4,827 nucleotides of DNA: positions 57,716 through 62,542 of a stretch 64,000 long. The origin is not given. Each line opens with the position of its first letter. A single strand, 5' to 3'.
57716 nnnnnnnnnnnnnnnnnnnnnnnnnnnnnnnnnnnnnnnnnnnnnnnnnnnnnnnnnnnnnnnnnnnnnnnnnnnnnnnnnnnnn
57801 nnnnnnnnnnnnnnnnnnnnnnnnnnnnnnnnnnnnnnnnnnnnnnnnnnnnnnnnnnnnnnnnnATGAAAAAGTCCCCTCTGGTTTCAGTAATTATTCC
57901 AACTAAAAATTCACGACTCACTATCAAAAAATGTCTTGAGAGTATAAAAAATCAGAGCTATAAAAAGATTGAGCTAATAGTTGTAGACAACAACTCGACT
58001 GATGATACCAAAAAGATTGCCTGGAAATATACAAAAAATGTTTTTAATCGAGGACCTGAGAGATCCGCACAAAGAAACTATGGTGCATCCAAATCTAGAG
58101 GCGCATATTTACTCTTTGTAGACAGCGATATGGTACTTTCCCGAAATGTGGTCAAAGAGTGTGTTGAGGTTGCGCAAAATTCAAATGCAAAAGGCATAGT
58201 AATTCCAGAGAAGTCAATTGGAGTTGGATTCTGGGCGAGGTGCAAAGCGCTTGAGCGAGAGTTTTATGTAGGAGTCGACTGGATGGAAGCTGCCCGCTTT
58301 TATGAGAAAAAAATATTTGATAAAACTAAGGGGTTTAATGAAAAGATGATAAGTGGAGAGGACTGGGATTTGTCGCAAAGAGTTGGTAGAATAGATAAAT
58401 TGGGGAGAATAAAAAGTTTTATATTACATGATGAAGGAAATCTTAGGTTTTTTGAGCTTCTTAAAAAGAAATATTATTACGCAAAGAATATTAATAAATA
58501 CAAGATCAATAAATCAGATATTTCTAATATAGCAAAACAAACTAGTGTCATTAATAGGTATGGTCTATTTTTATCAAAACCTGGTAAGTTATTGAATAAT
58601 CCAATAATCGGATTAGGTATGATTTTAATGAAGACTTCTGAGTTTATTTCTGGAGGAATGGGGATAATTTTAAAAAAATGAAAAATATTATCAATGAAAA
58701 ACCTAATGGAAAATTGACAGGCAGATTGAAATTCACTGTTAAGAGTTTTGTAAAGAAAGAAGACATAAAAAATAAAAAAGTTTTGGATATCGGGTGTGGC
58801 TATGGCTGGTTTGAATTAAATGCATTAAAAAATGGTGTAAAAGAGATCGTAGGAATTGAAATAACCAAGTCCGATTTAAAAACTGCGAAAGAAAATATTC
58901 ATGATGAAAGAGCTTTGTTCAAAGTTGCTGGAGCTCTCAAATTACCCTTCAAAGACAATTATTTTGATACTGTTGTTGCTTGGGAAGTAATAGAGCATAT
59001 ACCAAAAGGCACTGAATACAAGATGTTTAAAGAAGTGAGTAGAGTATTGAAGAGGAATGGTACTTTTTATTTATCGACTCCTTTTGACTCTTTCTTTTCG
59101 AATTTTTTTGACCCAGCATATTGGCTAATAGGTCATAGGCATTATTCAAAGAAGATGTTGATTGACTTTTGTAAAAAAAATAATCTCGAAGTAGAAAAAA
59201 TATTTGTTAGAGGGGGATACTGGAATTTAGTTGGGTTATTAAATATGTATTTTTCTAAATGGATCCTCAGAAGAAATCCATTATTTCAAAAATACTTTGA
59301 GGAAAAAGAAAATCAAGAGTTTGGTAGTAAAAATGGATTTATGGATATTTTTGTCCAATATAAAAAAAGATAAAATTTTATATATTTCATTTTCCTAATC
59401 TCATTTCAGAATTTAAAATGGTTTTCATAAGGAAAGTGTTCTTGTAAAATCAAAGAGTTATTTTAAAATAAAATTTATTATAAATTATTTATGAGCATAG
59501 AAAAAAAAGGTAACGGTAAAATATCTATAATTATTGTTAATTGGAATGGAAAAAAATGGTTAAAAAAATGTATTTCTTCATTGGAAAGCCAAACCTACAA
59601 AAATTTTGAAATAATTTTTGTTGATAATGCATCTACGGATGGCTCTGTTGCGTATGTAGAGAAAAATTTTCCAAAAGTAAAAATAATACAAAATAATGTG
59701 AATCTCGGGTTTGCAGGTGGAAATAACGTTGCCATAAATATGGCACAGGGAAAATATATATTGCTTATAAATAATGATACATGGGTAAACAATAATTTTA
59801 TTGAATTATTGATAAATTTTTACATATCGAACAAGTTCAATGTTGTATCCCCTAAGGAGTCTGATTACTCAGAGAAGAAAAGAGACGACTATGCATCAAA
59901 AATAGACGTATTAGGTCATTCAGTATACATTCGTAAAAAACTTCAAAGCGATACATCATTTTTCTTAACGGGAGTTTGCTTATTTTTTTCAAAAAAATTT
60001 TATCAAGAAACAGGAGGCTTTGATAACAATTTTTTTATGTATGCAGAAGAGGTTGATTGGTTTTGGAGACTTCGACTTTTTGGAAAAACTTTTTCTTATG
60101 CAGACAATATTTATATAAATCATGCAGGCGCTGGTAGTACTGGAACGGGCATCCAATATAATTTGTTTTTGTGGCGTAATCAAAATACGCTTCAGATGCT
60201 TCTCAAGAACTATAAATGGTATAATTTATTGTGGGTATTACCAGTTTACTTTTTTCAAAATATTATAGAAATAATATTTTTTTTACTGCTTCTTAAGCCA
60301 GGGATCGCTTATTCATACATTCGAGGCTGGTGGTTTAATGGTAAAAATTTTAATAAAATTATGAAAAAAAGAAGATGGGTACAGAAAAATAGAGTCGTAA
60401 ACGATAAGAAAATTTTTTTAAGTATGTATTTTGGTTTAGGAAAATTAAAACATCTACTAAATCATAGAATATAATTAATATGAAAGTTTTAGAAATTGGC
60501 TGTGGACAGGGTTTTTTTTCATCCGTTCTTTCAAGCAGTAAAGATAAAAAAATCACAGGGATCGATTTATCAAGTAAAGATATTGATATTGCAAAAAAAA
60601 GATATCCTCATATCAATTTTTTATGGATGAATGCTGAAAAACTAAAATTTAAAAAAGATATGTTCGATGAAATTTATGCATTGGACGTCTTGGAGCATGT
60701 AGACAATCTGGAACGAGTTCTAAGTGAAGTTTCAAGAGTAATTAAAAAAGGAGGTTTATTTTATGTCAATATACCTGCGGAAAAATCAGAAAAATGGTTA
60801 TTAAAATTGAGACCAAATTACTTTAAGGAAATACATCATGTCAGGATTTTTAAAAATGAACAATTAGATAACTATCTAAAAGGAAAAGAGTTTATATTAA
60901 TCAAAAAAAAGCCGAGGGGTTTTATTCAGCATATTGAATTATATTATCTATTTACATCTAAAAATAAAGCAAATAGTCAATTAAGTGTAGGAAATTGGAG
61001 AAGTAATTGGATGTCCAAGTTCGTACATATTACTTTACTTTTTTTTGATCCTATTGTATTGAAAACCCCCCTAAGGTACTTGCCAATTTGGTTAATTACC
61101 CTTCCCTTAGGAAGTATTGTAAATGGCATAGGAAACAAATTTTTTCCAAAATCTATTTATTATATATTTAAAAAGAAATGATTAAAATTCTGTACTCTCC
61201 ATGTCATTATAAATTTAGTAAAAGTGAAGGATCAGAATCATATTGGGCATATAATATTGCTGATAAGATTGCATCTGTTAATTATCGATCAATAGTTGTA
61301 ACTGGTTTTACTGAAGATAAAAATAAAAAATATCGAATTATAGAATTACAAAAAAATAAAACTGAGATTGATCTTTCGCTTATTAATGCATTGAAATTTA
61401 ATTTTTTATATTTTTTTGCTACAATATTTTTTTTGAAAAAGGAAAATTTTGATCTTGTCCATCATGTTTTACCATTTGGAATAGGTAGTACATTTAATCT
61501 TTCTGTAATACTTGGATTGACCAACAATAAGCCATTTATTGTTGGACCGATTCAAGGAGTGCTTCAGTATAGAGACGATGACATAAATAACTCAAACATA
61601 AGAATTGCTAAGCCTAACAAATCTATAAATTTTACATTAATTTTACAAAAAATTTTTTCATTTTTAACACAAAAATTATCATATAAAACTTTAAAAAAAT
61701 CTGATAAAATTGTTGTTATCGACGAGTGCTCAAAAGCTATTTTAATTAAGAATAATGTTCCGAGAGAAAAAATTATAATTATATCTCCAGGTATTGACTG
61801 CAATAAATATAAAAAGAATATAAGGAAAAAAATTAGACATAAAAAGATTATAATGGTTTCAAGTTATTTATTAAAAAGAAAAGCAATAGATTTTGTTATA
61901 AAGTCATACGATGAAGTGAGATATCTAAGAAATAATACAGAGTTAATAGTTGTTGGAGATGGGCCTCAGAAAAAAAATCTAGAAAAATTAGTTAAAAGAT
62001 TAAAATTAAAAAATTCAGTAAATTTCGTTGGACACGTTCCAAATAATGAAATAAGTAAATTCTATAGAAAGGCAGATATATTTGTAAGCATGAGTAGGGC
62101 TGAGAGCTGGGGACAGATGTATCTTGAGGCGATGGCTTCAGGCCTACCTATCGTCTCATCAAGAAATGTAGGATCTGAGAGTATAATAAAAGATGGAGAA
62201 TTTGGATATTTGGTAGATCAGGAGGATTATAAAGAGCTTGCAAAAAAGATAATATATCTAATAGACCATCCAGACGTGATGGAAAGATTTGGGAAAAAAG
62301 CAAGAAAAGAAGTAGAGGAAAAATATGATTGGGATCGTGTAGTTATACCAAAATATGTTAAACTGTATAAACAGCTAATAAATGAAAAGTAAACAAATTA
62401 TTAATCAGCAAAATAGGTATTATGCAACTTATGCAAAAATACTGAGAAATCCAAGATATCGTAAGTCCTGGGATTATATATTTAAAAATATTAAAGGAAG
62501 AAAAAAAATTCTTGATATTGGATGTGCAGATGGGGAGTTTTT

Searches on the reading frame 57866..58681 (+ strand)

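Call 4: search_protein_families(library=pfam, proteins=[window:57866-58681:+], max_evalue=0.001)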
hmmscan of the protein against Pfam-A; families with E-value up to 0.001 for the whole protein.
window:57866-58681:+ (271 aa): 3 families
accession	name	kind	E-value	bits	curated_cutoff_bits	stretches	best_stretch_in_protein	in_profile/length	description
PF00535.33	Glycos_transf_2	-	7.9e-26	91.4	23.3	1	8-113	1-113/168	Glycosyl transferase family 2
PF10111.15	Glyco_tranf_2_2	-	7.5e-11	42.5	27.3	1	8-108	1-111/276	Glycosyltransferase like family 2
PF13641.12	Glyco_tranf_2_3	-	5.4e-08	33.6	27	1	7-111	3-119/230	Glycosyltransferase like family 2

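Call 5: search_protein_families(library=ncbifam, proteins=[window:57866-58681:+], max_evalue=0.001)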
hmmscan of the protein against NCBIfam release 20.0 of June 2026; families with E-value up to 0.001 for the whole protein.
window:57866-58681:+ (271 aa): 21 families
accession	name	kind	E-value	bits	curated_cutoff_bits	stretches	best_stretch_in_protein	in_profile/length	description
TIGR04283.1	glyco_like_mftF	equivalog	1.1e-26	93.9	182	1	7-189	1-185/221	TIGR04283 family arsenosugar biosynthesis glycosyltransferase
NF007482.0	PRK10073.1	equivalog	4.6e-16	58.7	423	1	1-107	2-114/334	glycosyltransferase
TIGR03965.1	mycofact_glyco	equivalog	2.3e-15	56.5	280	1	4-93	73-169/467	mycofactocin biosynthesis glycosyltransferase MftF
NF047683.1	TeichurnBiosyTuaG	equivalog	3.5e-15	56.3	400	1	2-102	3-110/252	teichuronic acid biosynthesis protein TuaG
NF041875.1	EPS_EpsD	equivalog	1.3e-14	54.4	370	1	7-207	1-225/325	exopolysaccharide biosynthesis glycosyltransferase EpsD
TIGR03111.1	glyc2_xrt_Gpos1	hypoth_equivalog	3.8e-14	52.3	363.95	1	2-105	46-158/439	TIGR03111 family XrtG-associated glycosyltransferase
NF050050.1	ProtGlycPglI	equivalog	5.4e-12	45.7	500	1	5-105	2-110/306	GalNAc(5)-diNAcBac-PP-undecaprenol beta-1,3-glucosyltransferase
NF053739.1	GlytfEpsEBac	equivalog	1.4e-10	40.6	450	1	5-61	1-57/265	glycosyltransferase EpsE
NF038299.1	EPS_HpsN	equivalog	4.4e-10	39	425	1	5-112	1-115/317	hormogonium polysaccharide biosynthesis glycosyltransferase HpsN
NF038302.1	EPS_HpsE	equivalog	1.7e-09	37.1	300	1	7-110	3-118/307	hormogonium polysaccharide biosynthesis glycosyltransferase HpsE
TIGR03937.1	PgaC_IcaA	equivalog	1.7e-09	37.1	422.3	1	2-112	42-159/407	poly-beta-1,6-N-acetyl-D-glucosamine synthase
NF045692.1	OglycostaseCruG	equivalog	2.4e-09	36.6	600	1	7-55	43-91/386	2'-O-glycosyltransferase CruG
TIGR03469.1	HpnB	hypoth_equivalog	6.5e-09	35.3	379.25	1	4-58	43-98/386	hopene-associated glycosyltransferase HpnB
NF010496.0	PRK13915.1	equivalog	1.2e-08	34.4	262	1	2-63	28-92/307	glucosyl-3-phosphoglycerate synthase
TIGR04182.1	glyco_TIGR04182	equivalog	3.3e-08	33.3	325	1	7-108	2-102/293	S-layer glycoprotein N-glycosyltransferase AglJ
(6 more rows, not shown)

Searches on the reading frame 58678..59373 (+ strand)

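Call 10: search_protein_families(library=pfam, proteins=[window:58678-59373:+], max_evalue=0.01)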
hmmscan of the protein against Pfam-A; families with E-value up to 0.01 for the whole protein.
window:58678-59373:+ (231 aa): 17 families
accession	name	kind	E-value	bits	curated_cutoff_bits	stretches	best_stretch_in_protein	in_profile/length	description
PF08241.18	Methyltransf_11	-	1e-19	71.4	21.2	1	36-132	1-95/95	Methyltransferase domain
PF13649.12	Methyltransf_25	-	3.5e-18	66.5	27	1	35-128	1-97/97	Methyltransferase domain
PF13847.12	Methyltransf_31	-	6.5e-16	58.8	27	1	31-135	3-112/145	Methyltransferase domain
PF13489.12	Methyltransf_23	-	7.3e-15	55.5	27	1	27-173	18-162/164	Methyltransferase domain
PF02353.26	CMAS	-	1.9e-10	41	27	1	33-134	64-166/273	Mycolic acid cyclopropane synthetase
PF08242.18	Methyltransf_12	-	3.8e-10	40.8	30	1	36-130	1-98/98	Methyltransferase domain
PF06325.19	PrmA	-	7.1e-08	32.7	22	1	30-133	160-259/296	Ribosomal protein L11 methyltransferase (PrmA)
PF01209.24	Ubie_methyltran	-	6.4e-07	29.4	20.1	1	29-132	45-151/233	ubiE/COQ5 methyltransferase family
PF08003.17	Methyltransf_9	-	2.5e-06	27.1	23.8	1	28-133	112-218/315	Protein of unknown function (DUF1698)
PF05175.20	MTS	-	4e-06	27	23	1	28-131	30-137/170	Methyltransferase small domain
PF02390.23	Methyltransf_4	-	9.3e-06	25.7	24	1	32-78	2-49/173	Putative methyltransferase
PF03141.22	Methyltransf_29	-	3.7e-05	22.9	23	1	27-135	113-220/506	Putative S-adenosyl-L-methionine-dependent methyltransferase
PF05958.17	tRNA_U5-meth_tr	-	0.0015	18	23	1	30-77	200-246/357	tRNA (Uracil-5-)-methyltransferase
PF12847.13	Methyltransf_18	-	0.0016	18.9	27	1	21-78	8-62/151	Methyltransferase domain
PF03291.22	mRNA_G-N7_MeTrfase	-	0.0021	17.7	26.6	1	21-77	49-107/315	mRNA (guanine-N(7))-methyltransferase domain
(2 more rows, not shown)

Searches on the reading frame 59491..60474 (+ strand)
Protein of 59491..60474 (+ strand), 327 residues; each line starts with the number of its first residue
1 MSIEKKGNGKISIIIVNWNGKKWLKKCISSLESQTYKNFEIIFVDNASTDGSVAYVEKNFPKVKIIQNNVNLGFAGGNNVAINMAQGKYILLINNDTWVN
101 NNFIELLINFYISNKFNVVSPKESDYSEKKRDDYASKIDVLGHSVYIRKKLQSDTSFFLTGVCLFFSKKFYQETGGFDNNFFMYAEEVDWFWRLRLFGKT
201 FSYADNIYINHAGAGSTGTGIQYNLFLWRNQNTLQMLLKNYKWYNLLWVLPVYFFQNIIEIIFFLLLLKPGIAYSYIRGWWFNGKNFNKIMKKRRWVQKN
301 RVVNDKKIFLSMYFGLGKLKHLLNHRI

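Call 4: search_protein_families(library=pfam, proteins=[window:59491-60474:+], max_evalue=0.001)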
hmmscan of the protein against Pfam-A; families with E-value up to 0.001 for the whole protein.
window:59491-60474:+ (327 aa): 4 families
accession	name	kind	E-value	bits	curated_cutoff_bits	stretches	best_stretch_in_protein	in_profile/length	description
PF00535.33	Glycos_transf_2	-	8.5e-30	104.3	23.3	1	12-173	1-166/168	Glycosyl transferase family 2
PF13641.12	Glyco_tranf_2_3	-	2.2e-10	41.4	27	1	11-195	3-195/230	Glycosyltransferase like family 2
PF13632.12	Glyco_trans_2_3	-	5.4e-08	33.3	27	1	89-268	1-190/198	Glycosyl transferase family group 2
PF10111.15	Glyco_tranf_2_2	-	2.2e-06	27.8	27.3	1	14-201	5-206/276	Glycosyltransferase like family 2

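Call 5: search_protein_families(library=ncbifam, proteins=[window:59491-60474:+], max_evalue=0.001)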
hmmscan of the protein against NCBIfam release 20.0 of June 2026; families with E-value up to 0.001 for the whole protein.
window:59491-60474:+ (327 aa): 21 families
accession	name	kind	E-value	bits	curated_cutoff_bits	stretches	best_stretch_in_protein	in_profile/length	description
NF007482.0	PRK10073.1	equivalog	2.8e-18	66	423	1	8-130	5-128/334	glycosyltransferase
NF041875.1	EPS_EpsD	equivalog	1.9e-17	63.7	370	1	11-212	1-207/325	exopolysaccharide biosynthesis glycosyltransferase EpsD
TIGR03937.1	PgaC_IcaA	equivalog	2.4e-17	63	422.3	1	4-203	40-242/407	poly-beta-1,6-N-acetyl-D-glucosamine synthase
NF047683.1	TeichurnBiosyTuaG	equivalog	2.2e-15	57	400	1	9-116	6-116/252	teichuronic acid biosynthesis protein TuaG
TIGR04283.1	glyco_like_mftF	equivalog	1.2e-14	54.4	182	1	11-207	1-182/221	TIGR04283 family arsenosugar biosynthesis glycosyltransferase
NF053739.1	GlytfEpsEBac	equivalog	1.2e-14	53.9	450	1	10-120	2-117/265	glycosyltransferase EpsE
TIGR01556.1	rhamnosyltran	subfamily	2.8e-14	53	200.55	1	23-252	9-238/281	rhamnosyltransferase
NF007453.0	PRK10018.1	equivalog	5.3e-12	46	382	1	6-104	3-105/280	colanic acid biosynthesis glycosyltransferase WcaA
TIGR03965.1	mycofact_glyco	equivalog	1.1e-11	44.2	280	1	10-211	75-280/467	mycofactocin biosynthesis glycosyltransferase MftF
NF050050.1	ProtGlycPglI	equivalog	1.4e-11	44.4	500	1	10-109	3-106/306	GalNAc(5)-diNAcBac-PP-undecaprenol beta-1,3-glucosyltransferase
TIGR04017.1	WcaA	equivalog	3.3e-11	43.3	495.75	1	8-103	4-103/279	colanic acid biosynthesis glycosyltransferase WcaA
TIGR03111.1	glyc2_xrt_Gpos1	hypoth_equivalog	1.4e-10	40.6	363.95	1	10-110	50-155/439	TIGR03111 family XrtG-associated glycosyltransferase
TIGR04195.1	S_glycosyl_SunS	equivalog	6.4e-10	38.4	350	1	4-102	52-147/421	SunS family peptide S-glycosyltransferase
NF038299.1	EPS_HpsN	equivalog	1.9e-09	36.9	425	1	10-120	2-116/317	hormogonium polysaccharide biosynthesis glycosyltransferase HpsN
NF038302.1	EPS_HpsE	equivalog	1.1e-08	34.4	300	1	11-112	3-112/307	hormogonium polysaccharide biosynthesis glycosyltransferase HpsE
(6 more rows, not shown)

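Call 15: search_solved_structures(query=window:59491-60474:+, max_evalue=0.001)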
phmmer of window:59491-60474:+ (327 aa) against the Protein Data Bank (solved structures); distinct sequences matched with E-value up to 0.001: 18.
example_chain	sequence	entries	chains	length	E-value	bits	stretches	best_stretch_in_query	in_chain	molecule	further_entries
5hea_A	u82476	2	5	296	3.6e-16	62.4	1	8-126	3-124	Putative glycosyltransferase (GalT1)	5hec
6p61_A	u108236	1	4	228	6.9e-14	54.9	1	10-136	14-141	Glycosyltransferase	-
2z87_A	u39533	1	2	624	2.2e-11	46.7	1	11-242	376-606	Chondroitin synthase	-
2z86_A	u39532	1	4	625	2.2e-11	46.7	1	11-242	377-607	Chondroitin synthase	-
5tze_C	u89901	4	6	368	1.2e-10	44.3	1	10-105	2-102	Glycosyl transferase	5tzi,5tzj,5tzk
5tz8_A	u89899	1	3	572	2e-10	43.5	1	10-105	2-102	Glycosyl transferase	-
8viw_A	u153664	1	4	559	3.8e-10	42.6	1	7-118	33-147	Heparosan synthase B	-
8vh7_A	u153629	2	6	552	4.1e-10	42.5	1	7-118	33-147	Heparosan synthase B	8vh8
3bcv_A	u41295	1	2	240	6.3e-10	41.9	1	10-109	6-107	Putative glycosyltransferase protein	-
8bz8_A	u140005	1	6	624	1.9e-08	37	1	6-123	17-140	Glycosyltransferase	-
8bz4_A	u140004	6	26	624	1.9e-08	37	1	6-123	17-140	Glycosyltransferase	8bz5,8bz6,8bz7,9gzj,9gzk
3l7j_A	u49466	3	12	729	3e-06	29.8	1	10-117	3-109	Teichoic acid biosynthesis protein F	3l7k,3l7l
3l7i_A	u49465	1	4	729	3e-06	29.8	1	10-117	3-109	Teichoic acid biosynthesis protein F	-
3l7m_A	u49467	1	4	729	3.1e-06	29.7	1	10-117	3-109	Teichoic acid biosynthesis protein F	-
7msk_A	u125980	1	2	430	1.9e-05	27.2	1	9-99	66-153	Glyco_trans_2-like domain-containing protein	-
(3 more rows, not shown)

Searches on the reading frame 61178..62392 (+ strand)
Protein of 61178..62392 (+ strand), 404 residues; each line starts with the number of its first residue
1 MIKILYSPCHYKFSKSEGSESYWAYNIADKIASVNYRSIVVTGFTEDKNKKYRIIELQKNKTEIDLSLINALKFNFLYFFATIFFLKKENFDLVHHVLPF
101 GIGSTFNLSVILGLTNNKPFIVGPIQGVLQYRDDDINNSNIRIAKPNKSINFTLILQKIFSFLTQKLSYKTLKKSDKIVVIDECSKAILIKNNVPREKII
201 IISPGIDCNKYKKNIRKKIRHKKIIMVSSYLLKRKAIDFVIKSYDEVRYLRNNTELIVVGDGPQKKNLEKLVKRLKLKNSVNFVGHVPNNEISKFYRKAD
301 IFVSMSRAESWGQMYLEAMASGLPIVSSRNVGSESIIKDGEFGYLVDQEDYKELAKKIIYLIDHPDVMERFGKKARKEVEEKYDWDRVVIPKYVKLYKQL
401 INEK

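Call 10: search_protein_families(library=pfam, proteins=[window:61178-62392:+], max_evalue=0.01)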
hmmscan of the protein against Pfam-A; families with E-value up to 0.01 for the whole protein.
window:61178-62392:+ (404 aa): 5 families
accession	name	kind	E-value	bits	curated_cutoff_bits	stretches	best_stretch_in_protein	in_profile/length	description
PF00534.26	Glycos_transf_1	-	3.7e-40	137.7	26.4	1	216-377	6-171/172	Glycosyl transferases group 1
PF13692.12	Glyco_trans_1_4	-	5.8e-33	114.6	27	1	222-363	2-141/142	Glycosyl transferases group 1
PF13524.12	Glyco_trans_1_2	-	2.3e-13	50.7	25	1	275-388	27-138/144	Glycosyl transferase-like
PF13439.12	Glyco_transf_4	-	1.2e-09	38.9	28.5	1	24-209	8-169/170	Glycosyltransferase Family 4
PF20706.3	GT4-conflict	-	1.2e-08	34.9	26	1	191-388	166-381/385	Family 4 Glycosyltransferase in conflict systems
